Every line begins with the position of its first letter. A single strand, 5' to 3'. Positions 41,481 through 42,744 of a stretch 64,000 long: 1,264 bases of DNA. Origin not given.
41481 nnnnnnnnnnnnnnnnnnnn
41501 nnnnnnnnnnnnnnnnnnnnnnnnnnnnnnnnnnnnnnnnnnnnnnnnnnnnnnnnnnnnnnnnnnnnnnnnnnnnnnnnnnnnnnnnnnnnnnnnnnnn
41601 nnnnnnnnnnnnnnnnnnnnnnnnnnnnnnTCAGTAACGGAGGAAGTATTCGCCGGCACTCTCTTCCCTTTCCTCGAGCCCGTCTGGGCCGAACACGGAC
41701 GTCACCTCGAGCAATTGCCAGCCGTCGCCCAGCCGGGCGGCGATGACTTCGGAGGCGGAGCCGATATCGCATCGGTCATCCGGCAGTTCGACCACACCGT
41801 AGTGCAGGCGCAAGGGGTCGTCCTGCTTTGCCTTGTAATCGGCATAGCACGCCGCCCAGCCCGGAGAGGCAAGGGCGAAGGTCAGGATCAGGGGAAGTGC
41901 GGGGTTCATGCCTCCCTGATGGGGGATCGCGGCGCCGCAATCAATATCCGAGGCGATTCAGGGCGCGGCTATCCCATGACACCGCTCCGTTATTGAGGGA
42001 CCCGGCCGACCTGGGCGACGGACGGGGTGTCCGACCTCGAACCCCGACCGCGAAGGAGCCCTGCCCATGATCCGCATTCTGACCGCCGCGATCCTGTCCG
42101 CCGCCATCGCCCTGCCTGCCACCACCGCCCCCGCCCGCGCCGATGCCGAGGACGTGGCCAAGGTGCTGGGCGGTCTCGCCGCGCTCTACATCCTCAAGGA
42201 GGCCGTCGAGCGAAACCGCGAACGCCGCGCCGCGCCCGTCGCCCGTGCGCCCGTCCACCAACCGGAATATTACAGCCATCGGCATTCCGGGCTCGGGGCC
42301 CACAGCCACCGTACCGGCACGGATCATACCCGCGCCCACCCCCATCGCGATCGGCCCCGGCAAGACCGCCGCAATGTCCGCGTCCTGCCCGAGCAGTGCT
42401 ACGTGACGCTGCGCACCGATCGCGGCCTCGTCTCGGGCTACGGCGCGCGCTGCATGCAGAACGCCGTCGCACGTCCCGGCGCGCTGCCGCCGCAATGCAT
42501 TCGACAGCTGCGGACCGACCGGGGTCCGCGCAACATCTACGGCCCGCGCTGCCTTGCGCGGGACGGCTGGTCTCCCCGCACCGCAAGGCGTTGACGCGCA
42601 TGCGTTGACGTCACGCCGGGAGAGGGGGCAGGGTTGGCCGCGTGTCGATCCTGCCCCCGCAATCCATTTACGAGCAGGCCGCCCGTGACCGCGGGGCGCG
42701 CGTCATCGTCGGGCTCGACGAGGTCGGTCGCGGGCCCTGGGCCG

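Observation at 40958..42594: Candidate envelope-sensing module: secreted 92-aa protein, two-TM protein with C-terminal winged helix, and a divergent secreted His/Cys protein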

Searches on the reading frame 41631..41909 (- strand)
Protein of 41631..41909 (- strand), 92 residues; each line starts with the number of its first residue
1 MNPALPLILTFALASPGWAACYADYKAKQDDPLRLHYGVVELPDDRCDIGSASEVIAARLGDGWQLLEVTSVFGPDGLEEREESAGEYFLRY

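Call 3: search_protein_families(library=pfam, proteins=[window:41631-41909:-], max_evalue=1)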
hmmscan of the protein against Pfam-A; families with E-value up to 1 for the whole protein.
window:41631-41909:- (92 aa): 0 families

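Call 4: search_protein_families(library=ncbifam, proteins=[window:41631-41909:-], max_evalue=1)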
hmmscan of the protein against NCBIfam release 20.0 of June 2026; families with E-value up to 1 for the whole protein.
window:41631-41909:- (92 aa): 0 families

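Call 7: find_homologous_proteins(query=window:41631-41909:-, max_evalue=0.001)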
Query window:41631-41909:- (92 aa): 1627 proteins with E <= 0.001 among 1628 candidates; the best 120 are listed.
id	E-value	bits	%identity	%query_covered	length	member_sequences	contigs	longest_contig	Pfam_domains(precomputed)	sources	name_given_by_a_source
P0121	4.9e-56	205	100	100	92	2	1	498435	-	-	-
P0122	2.7e-36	141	74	87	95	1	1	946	-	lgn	-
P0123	6.9e-36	140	69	100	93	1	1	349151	-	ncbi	-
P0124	2.2e-35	139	68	100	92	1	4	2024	-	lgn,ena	-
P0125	4.2e-35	138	70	100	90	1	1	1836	-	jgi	jgi:hypothetical protein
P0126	6.5e-34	134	64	100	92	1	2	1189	-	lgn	-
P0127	6.9e-34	134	67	75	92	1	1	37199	-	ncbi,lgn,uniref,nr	ncbi:hypothetical protein JSE7799_01648 [Jannaschia seosinensis]|uniref:DUF4177 domain-containing pr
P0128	8.9e-34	133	69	78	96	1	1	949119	-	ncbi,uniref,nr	ncbi:hypothetical protein MWU52_13445 [Jannaschia sp. S6380]|uniref:hypothetical protein n=1 Tax=Jan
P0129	1.3e-33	133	66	100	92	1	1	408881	-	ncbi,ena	-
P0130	5.7e-33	131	72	85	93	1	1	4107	-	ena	-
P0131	8.0e-33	130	66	100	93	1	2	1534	-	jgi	jgi:hypothetical protein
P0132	1.1e-32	130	67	100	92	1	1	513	-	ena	-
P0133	1.2e-32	130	63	100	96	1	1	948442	-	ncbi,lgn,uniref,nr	ncbi:hypothetical protein [Jannaschia donghaensis]|uniref:DUF4177 domain-containing protein n=1 Tax=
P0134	1.3e-32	130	67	93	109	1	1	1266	-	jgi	jgi:hypothetical protein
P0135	1.3e-32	130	68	100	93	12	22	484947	-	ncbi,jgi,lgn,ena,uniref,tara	ncbi:hypothetical protein [Jannaschia helgolandensis]|jgi:hypothetical protein|uniref:hypothetical p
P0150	2.7e-31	125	73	75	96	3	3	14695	-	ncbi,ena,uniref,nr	ncbi:hypothetical protein FAZ78_11985 [Cereibacter changlensis]|uniref:Uncharacterized protein n=1 T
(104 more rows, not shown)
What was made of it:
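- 41631..41909 (-): Gene A: a 92-aa exported protein. It has a signal peptide ending AxA. The mature part starts (A/E/D)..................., has a second conserved Cys, and ends AGxYFLR[YF]. There are 1,627 homologues (call 7).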

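Call 15: search_protein_families(library=pfam, proteins=[window:41631-41909:-], max_evalue=10)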
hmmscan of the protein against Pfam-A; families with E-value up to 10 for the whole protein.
window:41631-41909:- (92 aa): 0 families

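Call 30: search_protein_families(library=pfam, alignment_id=A2, max_evalue=1)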
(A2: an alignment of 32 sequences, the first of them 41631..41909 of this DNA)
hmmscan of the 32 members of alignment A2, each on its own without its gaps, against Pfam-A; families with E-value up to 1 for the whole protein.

A. member 1, window:41631-41909:- (92 aa): 0 families

B. families by the number of members that match (of 32 scanned): 6 families
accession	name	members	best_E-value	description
PF25676.1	T4_Spackle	2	0.11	Bacteriophage T4 Spackle protein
PF00879.23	Defensin_propep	2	0.14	Defensin propeptide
PF14012.11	DUF4229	1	0.034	Protein of unknown function (DUF4229)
PF20130.4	DUF6520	1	0.2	Family of unknown function (DUF6520)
PF15888.10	FOG_N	1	0.2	Folded gastrulation N-terminus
PF08194.17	DIM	1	0.24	DIM protein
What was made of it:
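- On DUF4177 (the name some UniRef entries give to homologues of the 92-aa protein): None of 32 family members matched DUF4177 at E<=1 (call 30).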

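Call 31: search_solved_structures(query=A2, max_evalue=10)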
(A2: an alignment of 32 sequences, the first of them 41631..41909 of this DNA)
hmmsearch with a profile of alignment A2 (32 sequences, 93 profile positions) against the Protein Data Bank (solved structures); distinct sequences matched with E-value up to 10: 3.
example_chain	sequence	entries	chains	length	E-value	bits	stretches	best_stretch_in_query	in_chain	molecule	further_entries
5lox_A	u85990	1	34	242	1.3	12.5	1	41-79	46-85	Peptidase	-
1gbq_A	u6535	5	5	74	1.4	12.3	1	19-58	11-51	GRB2 | GROWTH FACTOR RECEPTOR-BOUND PROTEIN 2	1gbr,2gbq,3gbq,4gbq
1nst_A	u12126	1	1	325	1.4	12.3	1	10-70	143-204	HEPARAN SULFATE N-DEACETYLASE/N-SULFOTRANSFERASE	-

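Call 37: predict_structure(alignment_id=A2)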
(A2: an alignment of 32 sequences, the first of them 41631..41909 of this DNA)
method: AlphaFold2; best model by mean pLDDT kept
length: 92 residues; sequences in the alignment: 32
mean_pLDDT: 81.5   pTM: 0.66
mean pLDDT of the five models: 81.5, 80.4, 80.4, 80.0, 79.9
residues with pLDDT >= 90: 45; 70-90: 23; 50-70: 22; < 50: 2
segments of 3 or more residues with pLDDT < 50: none
pLDDT, mean of each block of 10 residues (from residue 1): 54 58 94 90 92 94 93 89 75 58
secondary structure, 60 per line:
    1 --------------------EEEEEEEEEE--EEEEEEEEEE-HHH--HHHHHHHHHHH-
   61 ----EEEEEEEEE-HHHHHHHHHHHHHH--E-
elements in order: E21-30 E33-42 H49-59 E65-73 H75-88
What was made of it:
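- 41631..41909 (-): The AF2 model has pLDDT 81.5 with a beta-beta-alpha-beta-alpha fold (call 37).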

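Call 41: fold_search(model_id=the predicted structure, library=pdb)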
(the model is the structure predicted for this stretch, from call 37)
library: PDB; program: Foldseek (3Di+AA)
matches with E <= 10: 198; with E <= 0.001: 0
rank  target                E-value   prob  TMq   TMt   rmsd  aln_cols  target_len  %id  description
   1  9oac_Ca               2.3e-01  0.72  0.44  0.52   6.0        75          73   21  C5 reconstruction of the thermophilic bacteriophage P74-26 Portal Vertex (released 2026-01-28)
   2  7ztb_A                9.0e-01  0.30  0.37  0.13   9.8        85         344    7  Structure of the Salmonella tRNA pyrophosphokinase CapRel (released 2022-11-23)
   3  6ywy_33               9.0e-01  0.08  0.24  0.14   7.4        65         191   17  The structure of the mitoribosome from Neurospora crassa with bound tRNA at the P-site (released 2020-11-11)
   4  3vm8_A                1.7e+00  0.10  0.29  0.17   9.9        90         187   11  Crystal structure of the human APOBEC3C having HIV-1 Vif-binding interface (released 2012-10-03)
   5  7bqc_MODEL_1_A        1.7e+00  0.08  0.25  0.20  11.3       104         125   12  Solution NMR structure of NF4; de novo designed protein with a novel fold (released 2021-03-24)
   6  4v9f_6                1.8e+00  0.20  0.33  0.48   3.8        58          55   16  The re-refined crystal structure of the Haloarcula marismortui large ribosomal subunit at 2.4 Angstrom resolution: mor (released 2014-07-09)
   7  9jl2_A                1.8e+00  0.12  0.30  0.04   5.0        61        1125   10  Classical conformation for the spCas9 with gRNA and target DNA complex (released 2025-09-24)
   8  2jxt_MODEL_1_A        2.0e+00  0.20  0.37  0.39   3.5        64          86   11  Solution structure of 50S ribosomal protein LX from Methanobacterium thermoautotrophicum. Northeast Structural (released 2007-12-11)
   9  8ail_F                2.0e+00  0.11  0.28  0.41   5.3        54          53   15  Bacillus phage VMY22 p56 in complex with Bacillus weidmannii Ung (released 2023-06-21)
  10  9erv_A                2.3e+00  0.12  0.33  0.12   6.5        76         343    4  Structure of Salmonella CapRel bound to Bas11 Gp54 (released 2024-11-06)
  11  9kyu_D                2.4e+00  0.03  0.16  0.06  12.7        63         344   13  Structure of beta-arrestin1 in complex with mouse C5aR1pp (released 2025-11-26)
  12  5b2t_B                2.6e+00  0.09  0.28  0.03   5.8        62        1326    8  Crystal structure of the Streptococcus pyogenes Cas9 VRER variant in complex with sgRNA and target DNA (TGCG PAM) (released 2016-03-23)
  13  4oo8_A                2.6e+00  0.08  0.27  0.03   6.4        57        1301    7  Crystal structure of Streptococcus pyogenes Cas9 in complex with guide RNA and target DNA (released 2014-02-26)
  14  3bmb_A                2.6e+00  0.06  0.22  0.16  11.3        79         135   23  Crystal structure of a new RNA polymerase interacting protein (released 2008-10-28)
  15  8kag_B                2.7e+00  0.08  0.29  0.03   5.0        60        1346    7  Crystal structure of SpyCas9 in complex with sgRNA and target RNA (released 2024-06-05)
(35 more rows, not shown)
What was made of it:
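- Closest known: Periplasmic accessory proteins of envelope sensors. Different: The fold is unrelated (call 41).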

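Call 54: find_encoding_contigs(protein=P0150, flank=5000, max_places=3)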
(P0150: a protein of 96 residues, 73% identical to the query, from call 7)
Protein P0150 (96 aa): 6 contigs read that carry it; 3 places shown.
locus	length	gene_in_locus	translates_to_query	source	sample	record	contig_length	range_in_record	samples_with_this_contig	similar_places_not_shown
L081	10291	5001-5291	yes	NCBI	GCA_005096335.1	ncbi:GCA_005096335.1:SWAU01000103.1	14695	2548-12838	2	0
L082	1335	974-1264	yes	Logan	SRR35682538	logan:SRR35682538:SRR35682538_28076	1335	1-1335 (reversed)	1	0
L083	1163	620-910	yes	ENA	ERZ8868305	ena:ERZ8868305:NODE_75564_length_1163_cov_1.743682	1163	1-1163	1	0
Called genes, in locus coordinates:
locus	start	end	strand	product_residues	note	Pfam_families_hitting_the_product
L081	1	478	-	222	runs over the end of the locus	PF13462:Thioredoxin_4, PF01323:DSBA (faint)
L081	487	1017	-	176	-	PF05258:DciA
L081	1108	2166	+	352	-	PF00730:HhH-GPD, PF00633:HHH, PF14815:NUDIX_4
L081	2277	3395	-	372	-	PF01555:N6_N4_Mtase, PF18755:RAMA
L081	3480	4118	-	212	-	PF01351:RNase_HII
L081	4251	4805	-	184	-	-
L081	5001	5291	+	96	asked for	-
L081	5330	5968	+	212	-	-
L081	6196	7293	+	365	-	PF00278:Orn_DAP_Arg_deC (weak)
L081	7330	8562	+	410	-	PF03435:Sacchrp_dh_NADP, PF16653:Sacchrp_dh_C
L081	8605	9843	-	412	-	PF05977:MFS_3, PF07690:MFS_1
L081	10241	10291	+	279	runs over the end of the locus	PF01678:DAP_epimerase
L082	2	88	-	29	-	?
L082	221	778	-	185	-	-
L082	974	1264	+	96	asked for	-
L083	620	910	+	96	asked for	-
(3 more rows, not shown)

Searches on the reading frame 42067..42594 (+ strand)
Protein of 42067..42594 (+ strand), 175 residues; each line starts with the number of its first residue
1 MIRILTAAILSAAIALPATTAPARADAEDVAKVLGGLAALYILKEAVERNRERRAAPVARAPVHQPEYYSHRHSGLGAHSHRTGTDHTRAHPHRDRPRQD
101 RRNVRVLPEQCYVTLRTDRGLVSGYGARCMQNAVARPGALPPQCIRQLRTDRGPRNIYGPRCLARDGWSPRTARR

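Call 3: search_protein_families(library=pfam, proteins=[window:42067-42594:+], max_evalue=1)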
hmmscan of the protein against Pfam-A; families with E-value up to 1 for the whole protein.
window:42067-42594:+ (175 aa): 0 families

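Call 4: search_protein_families(library=ncbifam, proteins=[window:42067-42594:+], max_evalue=1)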
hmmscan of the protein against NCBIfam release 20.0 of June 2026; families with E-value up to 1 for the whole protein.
window:42067-42594:+ (175 aa): 0 families

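Call 8: find_homologous_proteins(query=window:42067-42594:+, max_evalue=0.001)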
Query window:42067-42594:+ (175 aa): 70 proteins with E <= 0.001 among 1154 candidates.
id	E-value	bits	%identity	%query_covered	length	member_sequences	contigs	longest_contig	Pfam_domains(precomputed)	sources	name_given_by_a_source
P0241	2.3e-110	384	100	100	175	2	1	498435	-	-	-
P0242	2.6e-69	251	66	100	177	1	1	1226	-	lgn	-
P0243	3.5e-55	205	62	100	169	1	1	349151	-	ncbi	-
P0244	2.5e-52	195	52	87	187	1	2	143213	-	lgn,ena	-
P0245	1.0e-48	184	55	91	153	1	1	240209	-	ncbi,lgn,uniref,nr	ncbi:hypothetical protein [Jannaschia pohangensis]|uniref:Uncharacterized protein n=1 Tax=Jannaschia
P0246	3.4e-48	182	56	87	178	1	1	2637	-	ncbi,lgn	ncbi:MAG: hypothetical protein AAF390_17545 [Pseudomonadota bacterium]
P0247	8.5e-48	181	54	85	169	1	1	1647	-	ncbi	ncbi:MAG: hypothetical protein AAF264_13550 [Pseudomonadota bacterium]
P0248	9.0e-48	181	53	100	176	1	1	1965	-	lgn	-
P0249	3.4e-47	179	56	97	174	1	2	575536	-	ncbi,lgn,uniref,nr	ncbi:hypothetical protein JANAI62_19530 [Jannaschia pagri]|uniref:Secreted protein n=1 Tax=Jannaschi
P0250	6.4e-46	175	56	100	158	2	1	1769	-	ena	-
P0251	2.4e-45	173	58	100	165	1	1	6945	-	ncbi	ncbi:MAG: hypothetical protein AAGF30_10420 [Pseudomonadota bacterium]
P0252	4.0e-44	169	49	100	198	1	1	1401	-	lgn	-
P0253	2.1e-43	166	53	91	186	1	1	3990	-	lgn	-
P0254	9.3e-42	161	51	100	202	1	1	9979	-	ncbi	ncbi:MAG: hypothetical protein AAF366_12480 [Pseudomonadota bacterium]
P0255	3.0e-40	156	54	91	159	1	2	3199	-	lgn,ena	-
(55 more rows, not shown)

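Call 62: search_protein_families(library=pfam, alignment_id=A4, max_evalue=1)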
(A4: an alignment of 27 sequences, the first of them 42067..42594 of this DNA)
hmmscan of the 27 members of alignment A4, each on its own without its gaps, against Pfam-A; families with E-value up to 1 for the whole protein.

A. member 1, window:42067-42594:+ (175 aa): 0 families

B. families by the number of members that match (of 27 scanned): 16 families
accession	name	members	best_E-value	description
PF11139.14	SfLAP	4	0.0088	Sap, sulfolipid-1-addressing protein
PF23933.1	DUF7269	3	0.0098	Family of unknown function (DUF7269)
PF00795.27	CN_hydrolase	3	0.028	Carbon-nitrogen hydrolase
PF24220.1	DUF7439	2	0.014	Family of unknown function (DUF7439)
PF21834.1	DUF6894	1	0.0011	Domain of unknown function (DUF6894)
PF20087.4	DUF6479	1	0.0016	Family of unknown function (DUF6479)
PF19747.4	DUF6234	1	0.0049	Family of unknown function (DUF6234)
PF19575.5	HTH_58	1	0.0064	Helix-turn-helix domain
PF16013.10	DUF4781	1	0.11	Domain of unknown function (DUF4781)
PF14248.12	DUF4345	1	0.21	Domain of unknown function (DUF4345)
PF20963.2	Acanthaporin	1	0.23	Acanthaporin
PF12151.13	MVL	1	0.24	Mannan-binding protein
PF13663.11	DUF4148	1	0.24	Domain of unknown function (DUF4148)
PF04956.18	TrbC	1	0.26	TrbC/VIRB2 pilin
PF03943.19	TAP_C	1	0.28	TAP C-terminal domain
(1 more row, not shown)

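Call 63: search_solved_structures(query=A4, max_evalue=10)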
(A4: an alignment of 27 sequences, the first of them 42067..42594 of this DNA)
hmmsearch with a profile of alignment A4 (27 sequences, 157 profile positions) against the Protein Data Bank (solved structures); distinct sequences matched with E-value up to 10: 1.
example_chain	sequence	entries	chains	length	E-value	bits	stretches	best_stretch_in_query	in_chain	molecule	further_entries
3qtl_D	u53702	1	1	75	0.85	13.1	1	84-116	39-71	Kazal-type serine protease inhibitor SPI-1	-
